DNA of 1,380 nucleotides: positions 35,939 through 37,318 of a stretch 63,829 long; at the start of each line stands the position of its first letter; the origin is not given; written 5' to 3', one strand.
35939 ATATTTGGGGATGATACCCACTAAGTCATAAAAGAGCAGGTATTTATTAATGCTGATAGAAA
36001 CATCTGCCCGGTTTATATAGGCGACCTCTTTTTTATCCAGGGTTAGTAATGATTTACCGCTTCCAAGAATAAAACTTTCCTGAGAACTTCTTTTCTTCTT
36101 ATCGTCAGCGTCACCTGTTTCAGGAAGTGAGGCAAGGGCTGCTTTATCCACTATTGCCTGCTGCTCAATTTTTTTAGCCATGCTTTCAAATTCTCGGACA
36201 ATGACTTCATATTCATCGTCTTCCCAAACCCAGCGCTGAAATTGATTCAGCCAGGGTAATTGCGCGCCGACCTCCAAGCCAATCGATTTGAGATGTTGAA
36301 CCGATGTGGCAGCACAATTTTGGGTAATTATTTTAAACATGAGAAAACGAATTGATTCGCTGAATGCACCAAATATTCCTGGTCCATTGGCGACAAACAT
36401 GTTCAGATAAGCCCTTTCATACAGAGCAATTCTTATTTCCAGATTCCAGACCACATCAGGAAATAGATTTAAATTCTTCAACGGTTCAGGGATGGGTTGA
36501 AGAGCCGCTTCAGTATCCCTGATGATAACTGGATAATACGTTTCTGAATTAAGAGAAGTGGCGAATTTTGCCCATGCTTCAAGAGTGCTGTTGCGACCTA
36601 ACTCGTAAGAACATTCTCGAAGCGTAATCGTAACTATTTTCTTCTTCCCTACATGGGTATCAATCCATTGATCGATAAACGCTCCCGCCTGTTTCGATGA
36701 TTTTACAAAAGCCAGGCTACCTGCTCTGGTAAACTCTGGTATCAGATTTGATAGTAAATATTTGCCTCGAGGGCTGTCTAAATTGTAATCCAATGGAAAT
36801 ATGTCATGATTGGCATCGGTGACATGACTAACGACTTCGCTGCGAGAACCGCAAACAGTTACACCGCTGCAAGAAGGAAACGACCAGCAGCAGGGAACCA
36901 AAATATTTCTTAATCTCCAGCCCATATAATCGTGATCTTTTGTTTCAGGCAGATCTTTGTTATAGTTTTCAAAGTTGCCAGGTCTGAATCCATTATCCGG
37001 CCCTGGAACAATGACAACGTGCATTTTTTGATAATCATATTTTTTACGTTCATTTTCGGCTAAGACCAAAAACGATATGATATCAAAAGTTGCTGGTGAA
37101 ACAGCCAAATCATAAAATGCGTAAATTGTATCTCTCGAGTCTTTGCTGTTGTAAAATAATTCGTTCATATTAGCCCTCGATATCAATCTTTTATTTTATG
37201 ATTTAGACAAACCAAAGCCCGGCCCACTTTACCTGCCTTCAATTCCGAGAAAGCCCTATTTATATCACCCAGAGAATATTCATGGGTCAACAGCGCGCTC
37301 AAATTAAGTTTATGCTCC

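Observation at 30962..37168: Giant ~2070-aa polypeptide fusing about seven glycosylation-related modules, including a possible Maf/DUF115-like domain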

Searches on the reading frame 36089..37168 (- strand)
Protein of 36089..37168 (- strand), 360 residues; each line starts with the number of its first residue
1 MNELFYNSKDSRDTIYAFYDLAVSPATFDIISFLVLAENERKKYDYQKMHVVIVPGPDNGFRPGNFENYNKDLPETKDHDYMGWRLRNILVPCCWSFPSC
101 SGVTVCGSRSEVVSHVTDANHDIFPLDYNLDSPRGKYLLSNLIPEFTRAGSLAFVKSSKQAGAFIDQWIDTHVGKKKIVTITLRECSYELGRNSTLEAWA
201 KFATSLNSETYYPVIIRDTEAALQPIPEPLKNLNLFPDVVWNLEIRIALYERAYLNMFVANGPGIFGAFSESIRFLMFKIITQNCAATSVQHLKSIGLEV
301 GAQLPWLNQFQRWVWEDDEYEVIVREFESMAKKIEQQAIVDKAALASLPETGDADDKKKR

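Call 7: search_protein_families(library=pfam, proteins=[window:36089-37168:-], max_evalue=10)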
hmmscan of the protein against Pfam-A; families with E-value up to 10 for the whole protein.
window:36089-37168:- (360 aa): 0 families

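Call 24: search_solved_structures(query=A2, max_evalue=10, show_alignments=1)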
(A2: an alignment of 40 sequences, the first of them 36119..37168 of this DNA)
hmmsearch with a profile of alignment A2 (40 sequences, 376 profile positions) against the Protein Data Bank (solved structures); distinct sequences matched with E-value up to 10: 1.
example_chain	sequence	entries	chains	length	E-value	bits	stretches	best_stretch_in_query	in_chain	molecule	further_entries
1c05_A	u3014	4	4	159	0.68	11.8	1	136-204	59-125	RIBOSOMAL PROTEIN S4 DELTA 41 | PROTEIN (S4 RIBOSOMAL PROTEIN) | S4 RIBOSOMAL PROTEIN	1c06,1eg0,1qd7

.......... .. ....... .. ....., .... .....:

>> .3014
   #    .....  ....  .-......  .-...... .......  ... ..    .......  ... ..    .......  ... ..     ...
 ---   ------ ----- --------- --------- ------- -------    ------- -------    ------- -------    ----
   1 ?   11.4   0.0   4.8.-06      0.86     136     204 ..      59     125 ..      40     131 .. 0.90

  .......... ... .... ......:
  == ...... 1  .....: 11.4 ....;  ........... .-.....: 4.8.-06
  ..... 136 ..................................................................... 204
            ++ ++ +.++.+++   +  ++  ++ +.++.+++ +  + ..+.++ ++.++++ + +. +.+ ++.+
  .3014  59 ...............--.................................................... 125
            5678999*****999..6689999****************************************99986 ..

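Call 30: predict_structure(alignment_id=A2)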
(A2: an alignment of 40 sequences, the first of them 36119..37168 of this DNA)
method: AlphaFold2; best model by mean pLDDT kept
length: 350 residues; sequences in the alignment: 40
mean_pLDDT: 93.2   pTM: 0.91
mean pLDDT of the five models: 93.2, 92.8, 92.7, 92.6, 92.4
residues with pLDDT >= 90: 297; 70-90: 40; 50-70: 5; < 50: 8
segments of 3 or more residues with pLDDT < 50: 1-8
pLDDT, mean of each block of 10 residues (from residue 1): 45 89 95 97 96 96 88 79 95 97 97 88 92 89 95 96 98 98 94 97 98 97 97 97 97 98 94 97 90 92 97 97 99 98 94
secondary structure, 60 per line:
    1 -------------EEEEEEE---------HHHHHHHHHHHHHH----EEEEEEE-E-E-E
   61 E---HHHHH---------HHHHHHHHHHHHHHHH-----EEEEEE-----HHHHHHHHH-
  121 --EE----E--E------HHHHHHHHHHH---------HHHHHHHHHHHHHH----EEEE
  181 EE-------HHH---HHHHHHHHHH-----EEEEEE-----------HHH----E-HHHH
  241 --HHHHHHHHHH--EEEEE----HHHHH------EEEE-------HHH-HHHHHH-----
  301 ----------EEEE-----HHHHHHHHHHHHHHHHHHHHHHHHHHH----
elements in order: E14-20 H30-43 E48-54 H65-69 H79-94 E100-105 H111-119 H139-149 H159-172 E177-182 H196-205 E211-216 H237-240 H243-252 E255-259 H264-268 E275-278 H290-295 E311-314 H320-346

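Call 36: fold_search(model_id=the predicted structure, library=pdb)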
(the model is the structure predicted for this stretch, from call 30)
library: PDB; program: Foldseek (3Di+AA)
matches with E <= 10: 1316; with E <= 0.001: 36
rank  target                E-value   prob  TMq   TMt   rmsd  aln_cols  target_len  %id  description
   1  3tov_A                2.6e-07  1.00  0.53  0.53  10.2       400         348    9  The crystal structure of the glycosyl transferase family 9 from Veillonella parvula DSM 2008 (released 2011-09-21)
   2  1psw                  4.3e-06  1.00  0.45  0.48  12.3       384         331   11  Structure of E. coli ADP-heptose lps heptosyltransferase II (released 2003-07-08)
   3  9grx_1                5.8e-06  1.00  0.50  0.44   7.3       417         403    9  NDH-PSI-LHCI supercomplex from S. oleracea (released 2025-02-12)
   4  3tov_B                9.0e-06  1.00  0.44  0.45  13.5       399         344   10  The crystal structure of the glycosyl transferase family 9 from Veillonella parvula DSM 2008 (released 2011-09-21)
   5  3l7l_D                1.9e-05  1.00  0.32  0.29  13.1       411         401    8  Structure of the Wall Teichoic Acid Polymerase TagF, H444N + CDPG (30 minute soak) (released 2010-04-28)
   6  3l7j_C                4.1e-05  1.00  0.34  0.30  14.2       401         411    9  Structure of the Wall Teichoic Acid Polymerase TagF, H444N variant (released 2010-04-28)
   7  3l7i_A                5.9e-05  0.98  0.28  0.25  12.8       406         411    6  Structure of the Wall Teichoic Acid Polymerase TagF (released 2010-04-28)
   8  1f6d_A                6.3e-05  1.00  0.33  0.31  16.0       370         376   13  THE STRUCTURE OF UDP-N-ACETYLGLUCOSAMINE 2-EPIMERASE FROM E. COLI. (released 2000-12-13)
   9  3l7j_D                1.4e-04  0.99  0.34  0.30  12.6       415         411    8  Structure of the Wall Teichoic Acid Polymerase TagF, H444N variant (released 2010-04-28)
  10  3l7j_A                1.5e-04  0.96  0.29  0.26  12.4       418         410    9  Structure of the Wall Teichoic Acid Polymerase TagF, H444N variant (released 2010-04-28)
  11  7wff_a                1.6e-04  1.00  0.43  0.44  12.5       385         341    9  Subcomplexes B,M and L in the Cylic electron transfer supercomplex NDH-PSI from Arabidopsis (released 2022-03-16)
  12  1f6d_B                2.1e-04  1.00  0.38  0.36  12.2       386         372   13  THE STRUCTURE OF UDP-N-ACETYLGLUCOSAMINE 2-EPIMERASE FROM E. COLI. (released 2000-12-13)
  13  1f6d_C                2.1e-04  0.99  0.37  0.36  12.5       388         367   13  THE STRUCTURE OF UDP-N-ACETYLGLUCOSAMINE 2-EPIMERASE FROM E. COLI. (released 2000-12-13)
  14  3six                  2.4e-04  1.00  0.33  0.39  12.4       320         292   10  Crystal structure of NodZ alpha-1,6-fucosyltransferase soaked with GDP-fucose (released 2012-02-08)
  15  8sy0_A                2.4e-04  0.99  0.31  0.31  13.1       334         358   10  X-ray crystal structure of UDP- 2,3-diacetamido-2,3-dideoxy-glucuronic acid-2-epimerase from Thermus thermophilus stra (released 2023-09-13)
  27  2h1h_A                6.3e-04  0.99  0.41  0.44  11.7       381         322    9  E. coli heptosyltransferase WaaC with ADP-2-deoxy-2-fluoro heptose (released 2007-05-22)
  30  2h1h_B                7.1e-04  0.99  0.40  0.44  10.7       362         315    9  E. coli heptosyltransferase WaaC with ADP-2-deoxy-2-fluoro heptose (released 2007-05-22)
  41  2gt1_A                1.1e-03  1.00  0.45  0.48   8.2       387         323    8  E. coli heptosyltransferase WaaC. (released 2007-05-01)
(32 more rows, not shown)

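Call 43: find_related_loci(query=A2, collection=genome_contigs, flank=8000)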
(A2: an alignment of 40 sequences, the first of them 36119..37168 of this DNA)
Query A2 (350 aa) in genome_contigs; peptide patterns used: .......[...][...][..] (x = any residue, [..] = any of these).
40 stretches matched a pattern; 27 encode a relative of the query (tblastn E <= 1e-3); 27 distinct loci.
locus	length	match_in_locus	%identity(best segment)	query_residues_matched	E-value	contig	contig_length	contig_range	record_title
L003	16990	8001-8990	49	6-334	2e-101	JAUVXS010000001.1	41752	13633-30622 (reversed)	MAG: Dehalococcoidia bacterium isolate CSMAG_1222 CSMAG_1222_k141_1644077_length_41752_cov_9.9952, whole genome shotgun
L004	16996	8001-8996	40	1-335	1e-84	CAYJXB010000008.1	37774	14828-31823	MAG TPA_asm: uncultured Planctomycetia bacterium isolate ERP125453_co1_485 genome assembly, contig: NODE_849_length_3777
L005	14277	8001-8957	39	15-337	1e-79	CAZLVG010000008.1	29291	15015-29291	MAG TPA_asm: uncultured Candidatus Saccharibacteria bacterium isolate SRP141376_co1_332 genome assembly, contig: NODE_36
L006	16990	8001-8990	37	1-338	7e-77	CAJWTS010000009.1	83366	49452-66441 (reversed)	MAG TPA_asm: uncultured Verrucomicrobia bacterium isolate ERR599008_bin.48_MetaBAT_v2.12.1_MAG genome assembly, contig:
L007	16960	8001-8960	39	8-337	1e-72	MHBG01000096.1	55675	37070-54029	MAG: Lentisphaerae bacterium GWF2_45_14 gwf2_scaffold_708, whole genome shotgun sequence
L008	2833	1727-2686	38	13-338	4e-73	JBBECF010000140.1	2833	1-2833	MAG: Dongiaceae bacterium isolate LejiaF_69_107 Lejia_F_43518_length_2833_cov_51, whole genome shotgun sequence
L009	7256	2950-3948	38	10-339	2e-68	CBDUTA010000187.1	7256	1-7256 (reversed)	MAG TPA_asm: uncultured bacterium isolate SRR22302374_binner23_Refined_47 genome assembly, contig: ERZ26661914.8598, who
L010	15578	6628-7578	38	14-335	3e-67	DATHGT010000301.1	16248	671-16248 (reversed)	MAG TPA_asm: Candidatus Acidoferrum sp. isolate SMAG_U12481 k141_137496, whole genome shotgun sequence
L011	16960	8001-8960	34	7-337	1e-66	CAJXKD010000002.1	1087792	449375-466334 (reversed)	MAG TPA_asm: uncultured Rhodospirillales bacterium isolate SRR6201692_bin.10_MetaBAT_v2.12.1_MAG genome assembly, contig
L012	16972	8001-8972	34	12-340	4e-66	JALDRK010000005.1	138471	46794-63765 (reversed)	MAG: Nitrospirales bacterium isolate RBC_NOB5 BC1.72.fa-5, whole genome shotgun sequence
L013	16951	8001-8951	37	15-336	2e-65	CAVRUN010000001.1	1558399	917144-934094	MAG: uncultured Alphaproteobacteria bacterium isolate MFD02248.bin.1.118 genome assembly, contig: contig_14485, whole ge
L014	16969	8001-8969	35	12-339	4e-65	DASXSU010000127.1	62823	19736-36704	MAG TPA_asm: Nitrospirales bacterium isolate SMAG_U4674 k141_1280587, whole genome shotgun sequence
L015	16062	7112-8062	35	13-335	1e-63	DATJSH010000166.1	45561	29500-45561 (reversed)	MAG TPA_asm: Stellaceae bacterium isolate SMAG_U14988 k141_109090, whole genome shotgun sequence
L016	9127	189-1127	32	12-335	8e-63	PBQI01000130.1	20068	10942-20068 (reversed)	MAG: Rhodospirillaceae bacterium isolate NP992 MHASMcontig_359088, whole genome shotgun sequence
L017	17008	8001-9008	33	1-337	3e-62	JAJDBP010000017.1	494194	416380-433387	MAG: Nitrospirales bacterium isolate OFTM313 OFTM313_16, whole genome shotgun sequence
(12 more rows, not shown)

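Call 51: search_protein_families(library=ncbifam, proteins=[window:36119-37168:-], max_evalue=0.01)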
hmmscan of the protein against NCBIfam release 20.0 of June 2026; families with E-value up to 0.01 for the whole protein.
window:36119-37168:- (350 aa): 0 families

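Call 68: search_dna_similar(query=window:36119-37168:-, collection=plasmids, mode=protein, max_evalue=0.001, max_rows=15)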
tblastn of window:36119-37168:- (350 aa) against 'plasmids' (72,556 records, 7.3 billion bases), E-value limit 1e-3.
No match.
